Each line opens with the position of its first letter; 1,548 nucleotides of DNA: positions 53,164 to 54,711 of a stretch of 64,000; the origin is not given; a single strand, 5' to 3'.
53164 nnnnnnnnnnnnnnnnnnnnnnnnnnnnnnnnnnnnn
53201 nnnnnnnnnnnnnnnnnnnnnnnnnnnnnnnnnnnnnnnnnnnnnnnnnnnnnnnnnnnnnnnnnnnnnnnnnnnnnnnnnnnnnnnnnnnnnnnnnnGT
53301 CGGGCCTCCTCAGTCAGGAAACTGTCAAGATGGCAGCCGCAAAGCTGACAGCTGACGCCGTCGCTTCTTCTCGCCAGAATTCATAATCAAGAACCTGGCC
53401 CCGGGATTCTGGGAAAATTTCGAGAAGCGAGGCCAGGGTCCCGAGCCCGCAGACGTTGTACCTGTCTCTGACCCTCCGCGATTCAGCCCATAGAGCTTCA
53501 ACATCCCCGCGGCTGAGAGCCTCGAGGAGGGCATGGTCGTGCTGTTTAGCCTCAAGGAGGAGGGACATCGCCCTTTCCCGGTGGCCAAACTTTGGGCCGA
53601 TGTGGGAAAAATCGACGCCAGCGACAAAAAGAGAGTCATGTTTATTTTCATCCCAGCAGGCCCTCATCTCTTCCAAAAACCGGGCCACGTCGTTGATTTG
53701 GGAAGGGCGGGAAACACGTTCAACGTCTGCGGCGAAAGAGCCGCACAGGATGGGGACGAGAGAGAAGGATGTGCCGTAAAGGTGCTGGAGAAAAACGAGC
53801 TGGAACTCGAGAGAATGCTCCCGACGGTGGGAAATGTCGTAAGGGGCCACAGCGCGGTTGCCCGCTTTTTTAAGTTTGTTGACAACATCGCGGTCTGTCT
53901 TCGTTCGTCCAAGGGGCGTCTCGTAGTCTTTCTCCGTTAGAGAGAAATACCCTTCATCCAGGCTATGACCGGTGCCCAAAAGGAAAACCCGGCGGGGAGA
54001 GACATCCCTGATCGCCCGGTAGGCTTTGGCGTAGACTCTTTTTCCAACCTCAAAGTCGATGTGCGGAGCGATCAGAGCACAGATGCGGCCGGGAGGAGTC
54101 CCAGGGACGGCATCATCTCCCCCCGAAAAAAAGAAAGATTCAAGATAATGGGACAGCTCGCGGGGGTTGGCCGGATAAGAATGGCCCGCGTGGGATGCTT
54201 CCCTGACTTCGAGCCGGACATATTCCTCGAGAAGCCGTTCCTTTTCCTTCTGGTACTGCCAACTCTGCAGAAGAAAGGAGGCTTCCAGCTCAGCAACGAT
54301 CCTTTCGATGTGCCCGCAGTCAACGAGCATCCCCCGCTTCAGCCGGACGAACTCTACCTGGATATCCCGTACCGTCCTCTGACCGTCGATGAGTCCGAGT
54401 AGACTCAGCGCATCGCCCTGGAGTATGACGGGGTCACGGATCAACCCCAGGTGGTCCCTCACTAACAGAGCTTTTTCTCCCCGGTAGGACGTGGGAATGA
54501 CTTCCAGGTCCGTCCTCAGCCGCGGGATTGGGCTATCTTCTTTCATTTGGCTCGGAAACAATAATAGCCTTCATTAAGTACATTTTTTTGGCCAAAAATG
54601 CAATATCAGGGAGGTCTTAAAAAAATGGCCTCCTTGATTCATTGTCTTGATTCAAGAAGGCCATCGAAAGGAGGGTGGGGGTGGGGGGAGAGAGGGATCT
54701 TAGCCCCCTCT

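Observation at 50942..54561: Operon coupling a PqqD-like peptide-recognition domain fused to a MEMO1-like enzyme with an arginase-family hydrolase and a secreted M64 metallopeptidase: candidate peptide-modification system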

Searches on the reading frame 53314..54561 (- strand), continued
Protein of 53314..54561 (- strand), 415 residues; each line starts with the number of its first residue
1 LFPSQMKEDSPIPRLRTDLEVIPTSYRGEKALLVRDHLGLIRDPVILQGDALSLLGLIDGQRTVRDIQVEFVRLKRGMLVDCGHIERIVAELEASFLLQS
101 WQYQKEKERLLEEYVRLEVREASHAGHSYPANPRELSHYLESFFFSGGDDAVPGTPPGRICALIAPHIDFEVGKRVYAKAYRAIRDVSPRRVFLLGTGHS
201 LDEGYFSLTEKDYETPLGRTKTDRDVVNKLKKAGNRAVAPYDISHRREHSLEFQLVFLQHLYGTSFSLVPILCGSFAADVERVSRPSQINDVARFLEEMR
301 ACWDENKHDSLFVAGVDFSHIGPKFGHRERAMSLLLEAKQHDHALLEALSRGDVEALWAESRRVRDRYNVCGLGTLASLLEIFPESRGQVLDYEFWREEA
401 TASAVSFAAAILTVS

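Call 57: find_encoding_contigs(protein=P0002, flank=10000, max_places=2)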
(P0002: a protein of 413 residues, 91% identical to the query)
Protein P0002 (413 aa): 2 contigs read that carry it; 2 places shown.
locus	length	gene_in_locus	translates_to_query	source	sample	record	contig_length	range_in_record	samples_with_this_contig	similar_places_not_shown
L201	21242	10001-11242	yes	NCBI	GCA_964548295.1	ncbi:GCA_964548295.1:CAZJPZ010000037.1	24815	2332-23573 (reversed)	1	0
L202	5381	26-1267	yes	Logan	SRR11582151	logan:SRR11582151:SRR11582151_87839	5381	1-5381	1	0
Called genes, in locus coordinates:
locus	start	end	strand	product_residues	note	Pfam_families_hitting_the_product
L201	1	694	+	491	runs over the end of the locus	PF01171:ATP_bind_3, PF11734:TilS_C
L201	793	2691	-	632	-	PF13522:GATase_6, PF13537:GATase_7, PF00733:Asn_synthase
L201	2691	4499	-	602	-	-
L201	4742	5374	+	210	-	-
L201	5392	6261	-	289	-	-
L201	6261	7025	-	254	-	PF12679:ABC2_membrane_2, PF12730:ABC2_membrane_4 (weak)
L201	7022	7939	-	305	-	PF00005:ABC_tran, PF13304:AAA_21 (faint)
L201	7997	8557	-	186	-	PF01613:Flavin_Reduct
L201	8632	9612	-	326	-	PF00210:Ferritin (faint)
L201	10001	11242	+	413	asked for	PF01875:Memo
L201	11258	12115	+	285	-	PF00491:Arginase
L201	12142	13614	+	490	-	PF16217:M64_N, PF09471:Peptidase_M64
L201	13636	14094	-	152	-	PF01590:GAF, PF13185:GAF_2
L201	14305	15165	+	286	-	-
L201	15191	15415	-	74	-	-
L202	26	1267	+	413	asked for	PF01875:Memo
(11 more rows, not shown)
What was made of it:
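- Checked: It is the one called in the 91%-identical relative, where the spacers are 16 and 26 nt and M64 is 490 aa (call 57).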

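Call 67: fold_search(model_id=the predicted structure, library=pdb)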
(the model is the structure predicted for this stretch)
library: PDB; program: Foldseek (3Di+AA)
matches with E <= 10: 411; with E <= 0.001: 21
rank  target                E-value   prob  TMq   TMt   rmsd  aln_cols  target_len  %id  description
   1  7kq8_A                1.4e-17  1.00  0.59  0.80   3.6       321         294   24  Structure of iron bound MEMO1 (released 2021-11-17)
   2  7m8h_A                1.5e-17  1.00  0.59  0.80   3.7       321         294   24  Structure of Memo1 C244S metal binding site mutant at 1.75A (released 2022-04-06)
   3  3bcz_C                3.4e-17  1.00  0.57  0.78   3.7       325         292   24  Crystal structure of Memo (released 2007-11-27)
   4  3bcz_A                3.6e-17  1.00  0.58  0.80   3.7       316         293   23  Crystal structure of Memo (released 2007-11-27)
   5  7l5c_D                3.9e-17  1.00  0.57  0.78   3.7       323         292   23  Structure of copper bound MEMO1 (released 2022-01-19)
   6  3vsg_A                2.4e-08  1.00  0.38  0.54   6.6       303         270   14  Crystal structure of iron free 1,6-APD, 2-Animophenol-1,6-Dioxygenase (released 2013-01-16)
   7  5hee_A                7.0e-08  1.00  0.41  0.60   6.0       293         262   13  Crystal structure of the TK2203 protein (released 2016-06-29)
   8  8ihg_C                2.5e-07  1.00  0.41  0.53   7.0       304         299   11  Crystal structure of aminophenol dioxygenase from Pseudomonas species AP-3 (released 2024-02-28)
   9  8ihg_B                3.7e-07  1.00  0.38  0.54   7.4       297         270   15  Crystal structure of aminophenol dioxygenase from Pseudomonas species AP-3 (released 2024-02-28)
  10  8ihg_A                5.5e-07  1.00  0.40  0.52   7.1       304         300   11  Crystal structure of aminophenol dioxygenase from Pseudomonas species AP-3 (released 2024-02-28)
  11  3vsg_B                6.1e-07  1.00  0.39  0.49   7.5       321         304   10  Crystal structure of iron free 1,6-APD, 2-Animophenol-1,6-Dioxygenase (released 2013-01-16)
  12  1bou_B                7.7e-07  1.00  0.38  0.49   5.9       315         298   15  THREE-DIMENSIONAL STRUCTURE OF LIGAB (released 1999-05-04)
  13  3vsj_B                8.2e-07  1.00  0.40  0.51   6.9       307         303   12  Crystal structure of 1,6-APD (2-ANIMOPHENOL-1,6-DIOXYGENASE) complexed with intermediate products (released 2013-01-16)
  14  9j2l_B                1.2e-06  1.00  0.39  0.57   6.6       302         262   10  4,5-DOPA-extradiol-dioxygenase from Mirabilis jalapa (released 2025-08-13)
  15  9j2l_A                1.6e-06  1.00  0.40  0.58   6.3       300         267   10  4,5-DOPA-extradiol-dioxygenase from Mirabilis jalapa (released 2025-08-13)
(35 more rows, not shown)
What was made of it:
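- MEMO1 structures at TM 0.80, followed by LigB-type dioxygenases (call 67). The Memo fold is that of small-molecule extradiol dioxygenases (call 67).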

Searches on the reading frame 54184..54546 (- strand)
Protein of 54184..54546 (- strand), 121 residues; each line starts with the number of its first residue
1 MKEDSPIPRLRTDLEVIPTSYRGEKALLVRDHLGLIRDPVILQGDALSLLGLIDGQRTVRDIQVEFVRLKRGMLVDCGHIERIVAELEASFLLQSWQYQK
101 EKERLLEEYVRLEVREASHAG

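Call 7: search_protein_families(library=pfam, proteins=[window:54184-54546:-], max_evalue=10)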
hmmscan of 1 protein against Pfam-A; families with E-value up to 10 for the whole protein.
seq(121 aa): 0 families
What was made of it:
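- On RiPP recognition element (RRE, PqqD-like): The window protein has no Pfam hit at E<=10 (call 7).
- Checked: The window protein has no Pfam hit even at E<=10 (call 7).
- Tried and rejected: Pfam scan of the N-terminus alone at E<=10 gave nothing (call 7).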

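Call 19: search_solved_structures(query=A2, max_evalue=10, show_alignments=3)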
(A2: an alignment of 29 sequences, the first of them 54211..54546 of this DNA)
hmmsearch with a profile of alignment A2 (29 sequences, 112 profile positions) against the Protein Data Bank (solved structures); distinct sequences matched with E-value up to 10: 1.
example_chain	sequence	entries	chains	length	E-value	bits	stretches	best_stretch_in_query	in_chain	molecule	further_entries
5ff5_A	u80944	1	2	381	0.092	16.1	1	51-100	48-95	PaaA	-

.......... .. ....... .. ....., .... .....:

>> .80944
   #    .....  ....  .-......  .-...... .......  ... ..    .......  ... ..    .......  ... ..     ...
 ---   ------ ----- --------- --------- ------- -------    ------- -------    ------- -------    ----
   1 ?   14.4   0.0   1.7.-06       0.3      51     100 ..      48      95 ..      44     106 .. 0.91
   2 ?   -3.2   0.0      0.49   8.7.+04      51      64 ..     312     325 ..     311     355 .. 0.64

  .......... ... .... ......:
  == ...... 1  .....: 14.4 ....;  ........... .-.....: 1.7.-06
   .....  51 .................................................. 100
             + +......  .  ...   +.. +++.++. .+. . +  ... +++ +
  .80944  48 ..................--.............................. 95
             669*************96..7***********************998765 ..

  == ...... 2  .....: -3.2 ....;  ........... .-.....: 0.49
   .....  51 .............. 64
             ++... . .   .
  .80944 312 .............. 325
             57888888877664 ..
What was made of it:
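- On RiPP recognition element (RRE, PqqD-like): PaaA scores E 0.09 (call 19).
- Checked: The PaaA RRE scores E 0.09 (call 19).
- Tried and rejected: The narrower profile (A2) gave the PaaA RRE as its only hit, at E 0.09 (call 19).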

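Call 23: search_protein_families(library=pfam, alignment_id=A3, max_evalue=10)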
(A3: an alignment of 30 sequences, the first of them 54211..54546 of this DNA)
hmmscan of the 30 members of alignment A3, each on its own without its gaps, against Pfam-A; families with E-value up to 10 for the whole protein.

A. member 1, window:54211-54546:- (112 aa): 0 families

B. families by the number of members that match (of 30 scanned): 10 families
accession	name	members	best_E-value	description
PF05402.18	PqqD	2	0.0057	Coenzyme PQQ synthesis protein D (PqqD)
PF16221.11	HTH_47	2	0.025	winged helix-turn-helix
PF02749.22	QRPTase_N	2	0.065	Quinolinate phosphoribosyl transferase, N-terminal domain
PF19848.4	DUF6323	1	0.019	Family of unknown function (DUF6323)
PF21084.3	DUF4423_like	1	0.078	Winged Helix-turn-helix domain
PF23023.1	Anti-Pycsar_Apyc1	1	0.1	Anti-Pycsar protein Apyc1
PF04239.17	DUF421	1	0.12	YetF C-terminal domain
PF21782.3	PKMT_2nd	1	0.12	PKMT, C-terminal winged helix domain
PF21475.2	PaaA-like_N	1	0.16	PaaA-like, N-terminal domain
PF19102.7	DUF5789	1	0.19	Family of unknown function (DUF5789)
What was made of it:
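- On RiPP recognition element (RRE, PqqD-like): PF05402 matches 2 of 30 family members, best E 0.0057, below the cut-off (call 23).
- Checked: PqqD matches 2 of 30 family members, best E 0.0057 (call 23).
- PaaA RRE and Pfam PqqD are the best, though weak, sequence matches (calls 19, 23).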

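Call 24: search_solved_structures(query=A3, max_evalue=10, show_alignments=4)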
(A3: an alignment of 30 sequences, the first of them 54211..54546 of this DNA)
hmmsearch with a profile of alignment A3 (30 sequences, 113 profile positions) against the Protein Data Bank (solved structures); distinct sequences matched with E-value up to 10: 38.
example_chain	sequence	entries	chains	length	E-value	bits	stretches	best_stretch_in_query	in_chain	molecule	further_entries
4qwb_A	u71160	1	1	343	0.055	16.7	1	30-86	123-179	DNA polymerase IV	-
3pr4_A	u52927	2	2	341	0.058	16.7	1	30-86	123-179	DNA polymerase IV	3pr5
2ago_A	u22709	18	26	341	0.058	16.6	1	30-86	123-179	DNA polymerase IV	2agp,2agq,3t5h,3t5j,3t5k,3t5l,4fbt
3gii_A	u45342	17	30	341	0.058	16.6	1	30-86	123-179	DNA polymerase IV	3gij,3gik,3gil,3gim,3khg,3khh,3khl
4tqr_A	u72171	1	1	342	0.059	16.6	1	30-86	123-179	DNA polymerase IV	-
2rdi_A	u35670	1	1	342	0.059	16.6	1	30-86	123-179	DNA polymerase IV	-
4g3i_A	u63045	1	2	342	0.059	16.6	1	30-86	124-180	DNA polymerase IV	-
4qwc_A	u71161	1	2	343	0.059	16.6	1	30-86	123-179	DNA polymerase IV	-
3v6k_A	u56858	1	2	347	0.061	16.6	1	30-86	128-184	DNA polymerase IV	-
3pvx_A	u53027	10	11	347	0.061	16.6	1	30-86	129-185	DNA polymerase IV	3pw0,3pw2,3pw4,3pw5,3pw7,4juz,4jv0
2imw_P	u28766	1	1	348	0.061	16.6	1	30-86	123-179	DNA polymerase IV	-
3v6h_A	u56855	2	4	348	0.061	16.6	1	30-86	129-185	DNA polymerase IV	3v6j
4qw8_A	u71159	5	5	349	0.061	16.6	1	30-86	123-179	DNA polymerase IV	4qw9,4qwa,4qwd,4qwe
2uvv_A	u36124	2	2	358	0.062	16.6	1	30-86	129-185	DNA POLYMERASE IV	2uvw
9nkd_A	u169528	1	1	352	0.062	16.6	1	30-86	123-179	DNA polymerase IV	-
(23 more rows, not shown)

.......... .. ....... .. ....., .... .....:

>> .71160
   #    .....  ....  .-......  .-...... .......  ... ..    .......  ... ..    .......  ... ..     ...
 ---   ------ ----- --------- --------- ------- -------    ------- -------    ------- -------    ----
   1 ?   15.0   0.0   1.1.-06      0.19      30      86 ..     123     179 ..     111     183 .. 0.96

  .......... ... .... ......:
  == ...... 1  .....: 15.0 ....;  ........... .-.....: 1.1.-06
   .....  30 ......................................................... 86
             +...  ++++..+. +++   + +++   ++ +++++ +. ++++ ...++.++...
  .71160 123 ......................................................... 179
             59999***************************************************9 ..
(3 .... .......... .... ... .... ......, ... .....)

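Call 25: predict_structure(alignment_id=A2)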
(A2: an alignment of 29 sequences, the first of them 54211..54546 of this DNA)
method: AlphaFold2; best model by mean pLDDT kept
length: 112 residues; sequences in the alignment: 29
mean_pLDDT: 92.8   pTM: 0.82
mean pLDDT of the five models: 92.8, 92.1, 92.1, 90.9, 90.2
residues with pLDDT >= 90: 100; 70-90: 9; 50-70: 1; < 50: 2
segments of 3 or more residues with pLDDT < 50: none
pLDDT, mean of each block of 10 residues (from residue 1): 79 95 96 91 94 94 95 94 96 95 92 88
secondary structure, 60 per line:
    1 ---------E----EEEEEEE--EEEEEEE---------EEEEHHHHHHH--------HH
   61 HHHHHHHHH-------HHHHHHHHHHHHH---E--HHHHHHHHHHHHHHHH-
elements in order: E15-21 E24-30 E40-43 H44-50 H59-69 H77-89 H96-111

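Call 31: fold_search(model_id=the predicted structure, library=pdb)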
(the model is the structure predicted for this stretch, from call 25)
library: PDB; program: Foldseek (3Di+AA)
matches with E <= 10: 589; with E <= 0.001: 0
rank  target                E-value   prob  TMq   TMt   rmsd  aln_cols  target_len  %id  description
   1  5sxy_MODEL_1_A        1.5e-02  1.00  0.53  0.61   3.3        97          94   24  The solution NMR structure for the PqqD truncation of Methylobacterium extorquens PqqCD representing a functio (released 2017-05-24)
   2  5lq4_A                7.5e-02  0.93  0.44  0.13   4.3        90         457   20  The Structure of ThcOx, the First Oxidase Protein from the Cyanobactin Pathways (released 2016-11-09)
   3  5v1v_A                8.5e-02  0.95  0.47  0.57   4.2        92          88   18  TbiB1 in Complex with the TbiA(alpha) Leader Peptide (released 2018-09-05)
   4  5v1u_B                1.3e-01  0.93  0.49  0.60   4.1        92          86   16  TbiB1 in Complex with the TbiA(beta) Leader Peptide (released 2018-09-05)
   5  3g2b                  3.5e-01  0.47  0.40  0.48  15.6        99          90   23  crystal structure of PqqD from xanthomonas campestris (released 2009-09-01)
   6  6rd4_7                5.4e-01  0.09  0.23  0.16  26.6       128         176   12  CryoEM structure of Polytomella F-ATP synthase, Full dimer, composite map (released 2019-07-03)
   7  8hvr_H                5.7e-01  0.06  0.17  0.15  15.1       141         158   13  Cryo-EM structure of AfsR-dependent transcription activation complex with afsS promoter (released 2023-12-27)
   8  8v9c_B                6.4e-01  0.09  0.19  0.13  14.2       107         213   11  HIV-1 Integrase F185H Complexed with Allosteric Inhibitor GSK1264 (released 2025-03-19)
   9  8cta_M                7.3e-01  0.10  0.21  0.16  12.8       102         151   15  Minimal 2:2 Ternary Complex between BI-224436 bound HIV-1 Integrase Catalytic Core Domain Dimer and Carboxy Terminal D (released 2023-02-22)
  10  8cta_F                7.7e-01  0.09  0.23  0.20  12.6       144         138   10  Minimal 2:2 Ternary Complex between BI-224436 bound HIV-1 Integrase Catalytic Core Domain Dimer and Carboxy Terminal D (released 2023-02-22)
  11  8cta_I                8.2e-01  0.09  0.20  0.17  12.3        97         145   11  Minimal 2:2 Ternary Complex between BI-224436 bound HIV-1 Integrase Catalytic Core Domain Dimer and Carboxy Terminal D (released 2023-02-22)
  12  8fkp_NM               8.2e-01  0.08  0.20  0.14  19.1       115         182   10  Human nucleolar pre-60S ribosomal subunit (State A1) (released 2023-07-12)
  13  9rmx_B                8.7e-01  0.08  0.19  0.10  13.1       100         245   12  CryoEM reconstruction of integrase filament at the lumen of native HIV-1 cores (box size 34.2 nm) (released 2025-12-10)
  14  5m0r_H                1.1e+00  0.14  0.19  0.11  10.2        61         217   16  Cryo-EM reconstruction of the maedi-visna virus (MVV) strand transfer complex (released 2017-01-18)
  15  4ye7_B                1.1e+00  0.12  0.24  0.26   9.0       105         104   13  N-terminal domain of Orf22, a Cydia pomonella granulovirus envelope protein (released 2016-03-09)
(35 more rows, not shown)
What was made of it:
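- Checked: The five best Foldseek matches in the PDB are all RRE proteins: PqqD 5sxy (prob 1.0, TM 0.53/0.61, 24% identity over 97 columns), ThcOx, TbiB1 twice, and PqqD 3g2b (call 31).
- The top five PDB fold matches are all RREs (call 31). The RRE fold is real (calls 25, 31). The domain keeps the full βββ-ααα RRE topology and matches leader-binding RREs best (call 31).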

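Call 64: search_protein_representatives(alignment_id=A2)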
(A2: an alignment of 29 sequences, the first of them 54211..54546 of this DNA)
Query: 29 sequences, 112 profile positions. Proteins with E-value up to 0.001 (for the whole library): 849; up to 1e-10: 160; up to 1e-30: 7. The best 150 are listed.
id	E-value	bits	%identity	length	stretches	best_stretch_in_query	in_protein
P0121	7.0e-42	158.2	-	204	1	1-112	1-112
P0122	5.1e-36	139.3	-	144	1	4-110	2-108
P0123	7.7e-35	135.5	-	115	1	4-98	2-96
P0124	8.1e-33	129.0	-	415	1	4-111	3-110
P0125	8.4e-33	129.0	-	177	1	4-110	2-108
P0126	8.0e-32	125.8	-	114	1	1-76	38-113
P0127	1.4e-31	125.0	-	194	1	14-111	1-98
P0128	2.3e-28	114.7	-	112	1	4-86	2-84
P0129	2.2e-27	111.5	-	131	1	6-109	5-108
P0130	4.8e-27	110.4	-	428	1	6-111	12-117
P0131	1.1e-26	109.2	-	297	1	9-111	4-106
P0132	2.6e-26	108.1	-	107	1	29-111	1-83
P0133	2.6e-26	108.1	-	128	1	1-91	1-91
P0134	6.9e-26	106.7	-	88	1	5-80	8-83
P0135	1.3e-25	105.9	-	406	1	3-110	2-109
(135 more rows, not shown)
